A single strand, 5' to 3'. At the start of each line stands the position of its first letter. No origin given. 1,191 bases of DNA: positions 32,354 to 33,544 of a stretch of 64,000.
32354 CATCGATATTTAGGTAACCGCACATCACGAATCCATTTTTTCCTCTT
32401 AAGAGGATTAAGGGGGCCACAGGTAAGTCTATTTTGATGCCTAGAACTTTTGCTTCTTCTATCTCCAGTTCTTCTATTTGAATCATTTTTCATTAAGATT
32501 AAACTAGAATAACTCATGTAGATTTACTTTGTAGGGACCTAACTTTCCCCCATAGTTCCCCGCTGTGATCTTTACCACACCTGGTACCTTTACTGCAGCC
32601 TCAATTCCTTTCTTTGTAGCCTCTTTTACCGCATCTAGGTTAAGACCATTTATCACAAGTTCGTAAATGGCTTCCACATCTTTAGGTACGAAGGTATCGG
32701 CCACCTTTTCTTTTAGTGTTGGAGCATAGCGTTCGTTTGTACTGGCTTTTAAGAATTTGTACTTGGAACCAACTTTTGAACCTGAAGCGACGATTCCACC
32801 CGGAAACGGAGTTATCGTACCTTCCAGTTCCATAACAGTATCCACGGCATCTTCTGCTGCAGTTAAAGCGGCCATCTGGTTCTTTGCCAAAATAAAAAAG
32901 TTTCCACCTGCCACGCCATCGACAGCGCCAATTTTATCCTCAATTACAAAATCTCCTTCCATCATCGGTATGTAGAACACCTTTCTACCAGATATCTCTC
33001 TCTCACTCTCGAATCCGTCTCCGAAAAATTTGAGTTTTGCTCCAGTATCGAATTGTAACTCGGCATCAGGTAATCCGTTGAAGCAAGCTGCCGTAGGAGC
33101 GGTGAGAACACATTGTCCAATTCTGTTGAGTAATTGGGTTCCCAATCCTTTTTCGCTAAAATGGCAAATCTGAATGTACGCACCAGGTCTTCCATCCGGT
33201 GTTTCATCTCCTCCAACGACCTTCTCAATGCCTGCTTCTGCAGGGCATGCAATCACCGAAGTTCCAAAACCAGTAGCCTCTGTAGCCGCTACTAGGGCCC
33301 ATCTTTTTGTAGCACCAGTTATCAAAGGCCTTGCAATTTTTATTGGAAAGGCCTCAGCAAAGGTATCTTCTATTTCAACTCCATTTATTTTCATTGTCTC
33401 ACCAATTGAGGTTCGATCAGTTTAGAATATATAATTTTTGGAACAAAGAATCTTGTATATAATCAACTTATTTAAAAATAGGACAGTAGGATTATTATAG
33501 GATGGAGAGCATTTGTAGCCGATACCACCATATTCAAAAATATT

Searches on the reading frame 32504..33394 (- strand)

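Call 64: search_protein_families(library=pfam, proteins=[window:32504-33394:-], max_evalue=0.001)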
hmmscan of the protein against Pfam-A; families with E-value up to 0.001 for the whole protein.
window:32504-33394:- (296 aa): 2 families
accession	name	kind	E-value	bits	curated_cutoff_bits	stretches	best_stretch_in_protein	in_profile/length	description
PF02741.20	FTR_C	-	9.5e-67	224.1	25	1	147-295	1-149/149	FTR, proximal lobe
PF01913.23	FTR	-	4.6e-61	205.4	27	1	1-144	1-142/142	Formylmethanofuran-tetrahydromethanopterin formyltransferase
